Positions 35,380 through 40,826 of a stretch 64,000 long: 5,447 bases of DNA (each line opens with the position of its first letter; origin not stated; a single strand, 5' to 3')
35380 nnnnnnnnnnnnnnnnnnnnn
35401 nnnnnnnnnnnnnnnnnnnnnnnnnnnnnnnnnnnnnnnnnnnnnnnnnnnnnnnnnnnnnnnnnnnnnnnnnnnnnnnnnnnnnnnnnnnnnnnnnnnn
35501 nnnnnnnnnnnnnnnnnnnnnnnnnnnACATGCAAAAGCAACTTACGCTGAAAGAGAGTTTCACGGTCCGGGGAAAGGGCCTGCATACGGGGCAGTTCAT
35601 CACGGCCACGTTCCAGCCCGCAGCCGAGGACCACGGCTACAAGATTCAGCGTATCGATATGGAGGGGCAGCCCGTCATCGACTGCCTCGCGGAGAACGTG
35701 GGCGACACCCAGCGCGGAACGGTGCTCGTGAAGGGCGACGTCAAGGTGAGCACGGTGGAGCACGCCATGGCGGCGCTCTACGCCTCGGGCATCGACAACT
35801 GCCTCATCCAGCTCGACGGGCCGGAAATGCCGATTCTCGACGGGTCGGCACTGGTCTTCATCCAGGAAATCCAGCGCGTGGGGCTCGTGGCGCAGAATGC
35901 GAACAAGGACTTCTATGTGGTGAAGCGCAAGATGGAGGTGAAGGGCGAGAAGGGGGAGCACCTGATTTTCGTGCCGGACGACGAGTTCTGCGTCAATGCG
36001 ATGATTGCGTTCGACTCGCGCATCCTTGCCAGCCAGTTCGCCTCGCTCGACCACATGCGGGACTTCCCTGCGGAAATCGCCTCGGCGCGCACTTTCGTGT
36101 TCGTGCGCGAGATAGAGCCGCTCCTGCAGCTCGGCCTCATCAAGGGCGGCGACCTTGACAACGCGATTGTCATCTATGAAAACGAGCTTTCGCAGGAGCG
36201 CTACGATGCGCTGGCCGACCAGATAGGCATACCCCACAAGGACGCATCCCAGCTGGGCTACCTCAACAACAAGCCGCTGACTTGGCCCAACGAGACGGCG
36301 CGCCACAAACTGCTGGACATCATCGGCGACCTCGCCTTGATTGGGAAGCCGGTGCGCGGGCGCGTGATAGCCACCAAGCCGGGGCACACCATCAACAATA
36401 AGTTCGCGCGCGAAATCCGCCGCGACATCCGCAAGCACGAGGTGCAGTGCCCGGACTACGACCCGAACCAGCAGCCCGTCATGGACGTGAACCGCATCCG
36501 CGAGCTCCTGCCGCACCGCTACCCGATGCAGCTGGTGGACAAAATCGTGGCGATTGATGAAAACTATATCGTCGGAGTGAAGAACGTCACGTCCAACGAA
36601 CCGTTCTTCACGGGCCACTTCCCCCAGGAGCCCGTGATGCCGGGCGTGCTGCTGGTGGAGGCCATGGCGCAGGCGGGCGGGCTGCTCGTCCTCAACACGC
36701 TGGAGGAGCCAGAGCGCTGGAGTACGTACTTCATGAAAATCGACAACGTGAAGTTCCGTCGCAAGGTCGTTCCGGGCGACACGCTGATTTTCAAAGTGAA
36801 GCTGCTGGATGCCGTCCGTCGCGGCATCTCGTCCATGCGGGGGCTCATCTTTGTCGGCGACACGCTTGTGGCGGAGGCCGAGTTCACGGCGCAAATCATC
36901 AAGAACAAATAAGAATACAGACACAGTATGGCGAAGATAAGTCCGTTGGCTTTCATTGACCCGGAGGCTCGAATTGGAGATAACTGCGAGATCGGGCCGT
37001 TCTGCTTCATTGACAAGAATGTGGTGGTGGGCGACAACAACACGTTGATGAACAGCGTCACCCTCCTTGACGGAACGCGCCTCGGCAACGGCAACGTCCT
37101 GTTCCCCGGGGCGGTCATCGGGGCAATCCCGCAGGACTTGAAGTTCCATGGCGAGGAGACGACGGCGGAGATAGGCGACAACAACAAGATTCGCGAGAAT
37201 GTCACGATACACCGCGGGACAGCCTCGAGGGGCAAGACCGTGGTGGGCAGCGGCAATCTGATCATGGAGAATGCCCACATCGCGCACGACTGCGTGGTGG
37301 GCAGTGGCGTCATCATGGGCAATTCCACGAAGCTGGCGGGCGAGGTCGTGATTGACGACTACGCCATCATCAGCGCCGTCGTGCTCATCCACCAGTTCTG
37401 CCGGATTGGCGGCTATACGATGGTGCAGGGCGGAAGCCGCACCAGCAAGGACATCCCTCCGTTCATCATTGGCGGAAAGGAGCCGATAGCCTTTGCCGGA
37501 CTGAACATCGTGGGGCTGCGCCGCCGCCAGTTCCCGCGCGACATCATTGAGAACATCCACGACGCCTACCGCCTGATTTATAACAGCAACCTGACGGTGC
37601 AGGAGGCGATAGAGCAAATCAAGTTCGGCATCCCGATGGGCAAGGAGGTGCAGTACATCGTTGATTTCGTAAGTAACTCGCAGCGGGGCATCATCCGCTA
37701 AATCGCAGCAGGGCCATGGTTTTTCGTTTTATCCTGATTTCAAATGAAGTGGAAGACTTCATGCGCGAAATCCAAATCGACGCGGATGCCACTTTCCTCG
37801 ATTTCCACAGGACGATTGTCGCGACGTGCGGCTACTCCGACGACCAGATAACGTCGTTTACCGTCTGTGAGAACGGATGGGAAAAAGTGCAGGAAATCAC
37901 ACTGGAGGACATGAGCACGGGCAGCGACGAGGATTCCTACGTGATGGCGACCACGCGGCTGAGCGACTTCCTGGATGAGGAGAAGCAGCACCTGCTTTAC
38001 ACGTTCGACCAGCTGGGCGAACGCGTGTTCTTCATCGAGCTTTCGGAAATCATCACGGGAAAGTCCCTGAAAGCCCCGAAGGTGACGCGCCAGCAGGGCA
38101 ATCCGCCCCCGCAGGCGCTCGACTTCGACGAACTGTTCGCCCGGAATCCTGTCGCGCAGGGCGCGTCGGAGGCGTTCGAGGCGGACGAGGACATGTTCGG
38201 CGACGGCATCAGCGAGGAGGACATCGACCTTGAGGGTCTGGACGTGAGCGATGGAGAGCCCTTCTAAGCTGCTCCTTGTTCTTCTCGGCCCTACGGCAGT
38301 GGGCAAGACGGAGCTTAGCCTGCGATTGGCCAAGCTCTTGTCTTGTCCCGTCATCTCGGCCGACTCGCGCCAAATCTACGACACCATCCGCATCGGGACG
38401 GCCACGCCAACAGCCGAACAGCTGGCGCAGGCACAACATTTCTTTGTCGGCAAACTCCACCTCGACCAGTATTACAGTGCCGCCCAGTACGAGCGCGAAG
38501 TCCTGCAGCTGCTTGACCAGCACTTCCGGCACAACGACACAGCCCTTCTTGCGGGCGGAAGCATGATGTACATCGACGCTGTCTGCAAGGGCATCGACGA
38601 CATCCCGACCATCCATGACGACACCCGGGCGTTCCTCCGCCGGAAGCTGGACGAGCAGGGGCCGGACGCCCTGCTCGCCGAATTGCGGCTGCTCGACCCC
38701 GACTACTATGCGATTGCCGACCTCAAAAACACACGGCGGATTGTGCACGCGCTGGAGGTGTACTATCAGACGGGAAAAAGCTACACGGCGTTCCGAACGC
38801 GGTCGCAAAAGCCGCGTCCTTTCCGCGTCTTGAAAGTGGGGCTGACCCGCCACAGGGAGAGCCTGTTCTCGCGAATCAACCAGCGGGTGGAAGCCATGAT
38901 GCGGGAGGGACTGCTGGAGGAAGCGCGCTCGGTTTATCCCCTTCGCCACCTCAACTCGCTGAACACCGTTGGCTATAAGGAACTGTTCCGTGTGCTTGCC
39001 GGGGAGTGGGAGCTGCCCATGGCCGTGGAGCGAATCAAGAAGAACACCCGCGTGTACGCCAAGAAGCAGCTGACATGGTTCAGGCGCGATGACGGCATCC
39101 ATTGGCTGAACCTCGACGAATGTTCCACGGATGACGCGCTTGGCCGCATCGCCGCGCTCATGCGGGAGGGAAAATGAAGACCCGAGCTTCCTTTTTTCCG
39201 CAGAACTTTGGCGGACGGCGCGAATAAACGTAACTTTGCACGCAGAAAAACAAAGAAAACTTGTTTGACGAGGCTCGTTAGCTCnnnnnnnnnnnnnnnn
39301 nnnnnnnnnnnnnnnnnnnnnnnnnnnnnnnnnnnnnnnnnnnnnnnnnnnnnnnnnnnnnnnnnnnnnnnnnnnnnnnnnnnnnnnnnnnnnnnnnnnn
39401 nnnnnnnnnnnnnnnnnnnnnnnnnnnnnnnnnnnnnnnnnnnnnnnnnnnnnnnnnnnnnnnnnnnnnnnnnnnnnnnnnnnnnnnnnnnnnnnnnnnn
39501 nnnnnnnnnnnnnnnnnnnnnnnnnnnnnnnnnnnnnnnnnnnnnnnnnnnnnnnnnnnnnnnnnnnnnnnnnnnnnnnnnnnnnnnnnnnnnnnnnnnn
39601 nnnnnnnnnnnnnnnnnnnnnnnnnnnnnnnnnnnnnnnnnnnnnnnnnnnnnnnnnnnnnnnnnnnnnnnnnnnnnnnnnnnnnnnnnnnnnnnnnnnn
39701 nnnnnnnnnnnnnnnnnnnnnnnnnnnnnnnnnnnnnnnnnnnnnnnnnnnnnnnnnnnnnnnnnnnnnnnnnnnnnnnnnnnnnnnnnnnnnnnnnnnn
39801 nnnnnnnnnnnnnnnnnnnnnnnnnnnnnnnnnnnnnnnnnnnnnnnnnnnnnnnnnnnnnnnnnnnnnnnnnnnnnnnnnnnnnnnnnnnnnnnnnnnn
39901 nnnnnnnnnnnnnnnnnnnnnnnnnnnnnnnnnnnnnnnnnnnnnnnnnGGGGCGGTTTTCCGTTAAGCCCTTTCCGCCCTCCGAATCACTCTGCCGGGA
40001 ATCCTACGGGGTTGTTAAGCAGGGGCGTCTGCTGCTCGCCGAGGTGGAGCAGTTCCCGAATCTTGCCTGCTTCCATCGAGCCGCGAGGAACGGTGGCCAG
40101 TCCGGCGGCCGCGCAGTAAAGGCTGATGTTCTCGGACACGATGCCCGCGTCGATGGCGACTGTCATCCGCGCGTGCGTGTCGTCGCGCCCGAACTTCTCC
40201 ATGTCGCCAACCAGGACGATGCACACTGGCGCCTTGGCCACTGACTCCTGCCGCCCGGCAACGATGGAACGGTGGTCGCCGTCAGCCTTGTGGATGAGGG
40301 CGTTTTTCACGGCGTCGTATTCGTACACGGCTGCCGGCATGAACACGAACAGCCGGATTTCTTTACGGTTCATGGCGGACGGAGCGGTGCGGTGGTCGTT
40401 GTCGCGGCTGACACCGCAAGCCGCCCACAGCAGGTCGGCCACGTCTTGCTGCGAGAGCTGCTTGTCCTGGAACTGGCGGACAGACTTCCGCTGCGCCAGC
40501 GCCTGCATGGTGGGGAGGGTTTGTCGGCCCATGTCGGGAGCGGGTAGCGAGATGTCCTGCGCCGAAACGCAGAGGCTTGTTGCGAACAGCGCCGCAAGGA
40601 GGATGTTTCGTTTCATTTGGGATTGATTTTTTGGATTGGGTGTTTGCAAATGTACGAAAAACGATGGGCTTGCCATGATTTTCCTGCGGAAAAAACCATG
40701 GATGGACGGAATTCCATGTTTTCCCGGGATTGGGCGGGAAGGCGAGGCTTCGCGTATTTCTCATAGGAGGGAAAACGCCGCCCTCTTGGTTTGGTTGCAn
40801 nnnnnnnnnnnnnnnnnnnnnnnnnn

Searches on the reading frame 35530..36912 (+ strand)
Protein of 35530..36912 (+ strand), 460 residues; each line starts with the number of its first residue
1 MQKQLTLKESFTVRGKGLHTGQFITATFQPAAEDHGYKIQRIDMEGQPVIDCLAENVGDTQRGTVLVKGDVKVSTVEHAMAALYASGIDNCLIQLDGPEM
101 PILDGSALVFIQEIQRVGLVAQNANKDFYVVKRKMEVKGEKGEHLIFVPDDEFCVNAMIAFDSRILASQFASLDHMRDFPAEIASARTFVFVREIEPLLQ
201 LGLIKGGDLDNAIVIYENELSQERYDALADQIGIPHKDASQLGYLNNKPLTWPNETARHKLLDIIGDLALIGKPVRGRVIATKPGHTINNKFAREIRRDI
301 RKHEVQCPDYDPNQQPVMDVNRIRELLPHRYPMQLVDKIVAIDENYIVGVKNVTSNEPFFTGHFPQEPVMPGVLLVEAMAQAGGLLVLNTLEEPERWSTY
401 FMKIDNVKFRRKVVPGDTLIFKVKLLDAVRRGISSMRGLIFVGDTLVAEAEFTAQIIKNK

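Call 14: search_protein_families(library=pfam, proteins=[window:35530-36912:+], max_evalue=0.001)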
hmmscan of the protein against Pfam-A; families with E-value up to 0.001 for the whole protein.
window:35530-36912:+ (460 aa): 3 families
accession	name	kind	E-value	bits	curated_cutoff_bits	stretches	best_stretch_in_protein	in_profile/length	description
PF03331.19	LpxC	-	1.2e-82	277.9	27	1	4-296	1-266/268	UDP-3-O-acyl N-acetylglycosamine deacetylase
PF07977.19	FabA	-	2.4e-34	118.4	23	1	327-451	1-138/138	FabA-like domain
PF22818.2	ApeI-like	-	0.00095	19.9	28.5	0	356-425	25-86/119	ApeI dehydratase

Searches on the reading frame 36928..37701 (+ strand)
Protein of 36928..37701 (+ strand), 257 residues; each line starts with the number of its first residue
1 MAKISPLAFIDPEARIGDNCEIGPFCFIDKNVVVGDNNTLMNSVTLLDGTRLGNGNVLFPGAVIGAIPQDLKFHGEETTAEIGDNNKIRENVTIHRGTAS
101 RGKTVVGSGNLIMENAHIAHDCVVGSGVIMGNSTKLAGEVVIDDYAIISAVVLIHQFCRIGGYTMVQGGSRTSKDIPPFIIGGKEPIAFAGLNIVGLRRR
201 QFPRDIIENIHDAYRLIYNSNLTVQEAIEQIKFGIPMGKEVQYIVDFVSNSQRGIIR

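Call 14: search_protein_families(library=pfam, proteins=[window:36928-37701:+], max_evalue=0.001)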
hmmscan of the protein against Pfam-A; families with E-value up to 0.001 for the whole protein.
window:36928-37701:+ (257 aa): 5 families
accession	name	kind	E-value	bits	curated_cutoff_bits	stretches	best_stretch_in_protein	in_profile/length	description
PF13720.11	Acetyltransf_11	-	4.8e-27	94.6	24.5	1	175-256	1-82/82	Udp N-acetylglucosamine O-acyltransferase; Domain 2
PF00132.30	Hexapep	-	4.2e-26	90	27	3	104-137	2-35/36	Bacterial transferase hexapeptide (six repeats)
PF25084.1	LbH_EIF2B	-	3e-10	40.5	54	1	89-153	7-70/105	EIF2B subunit epsilon LbH domain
PF25087.1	GMPPB_C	-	3.2e-09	36.9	39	1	9-51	6-47/110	GMPPB C-terminal domain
PF21711.3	DCTN5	-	0.00035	20.7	40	0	9-78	92-160/182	Dynactin subunit 5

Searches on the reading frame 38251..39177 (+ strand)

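Call 14: search_protein_families(library=pfam, proteins=[window:38251-39177:+], max_evalue=0.001)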
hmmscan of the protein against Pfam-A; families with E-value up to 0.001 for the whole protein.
window:38251-39177:+ (308 aa): 2 families
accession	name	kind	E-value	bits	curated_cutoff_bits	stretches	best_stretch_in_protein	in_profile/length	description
PF01715.23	IPPT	-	1.7e-71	241.2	23.6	1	41-280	1-243/243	IPP transferase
PF01745.22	IPT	-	2.6e-12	47.1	20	1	10-112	5-107/233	Isopentenyl transferase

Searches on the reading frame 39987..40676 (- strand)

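Call 43: search_protein_families(library=pfam, proteins=[window:39987-40676:-], max_evalue=0.1)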
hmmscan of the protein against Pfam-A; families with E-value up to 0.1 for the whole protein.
window:39987-40676:- (229 aa): 2 families
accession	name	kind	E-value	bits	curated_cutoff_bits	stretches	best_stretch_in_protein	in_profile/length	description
PF00881.29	Nitroreductase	-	3.9e-23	82.9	23.5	1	60-224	1-165/167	Nitroreductase family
PF14512.11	TM1586_NiRdase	-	3.2e-06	27.4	27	1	57-94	3-40/215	Putative TM nitroreductase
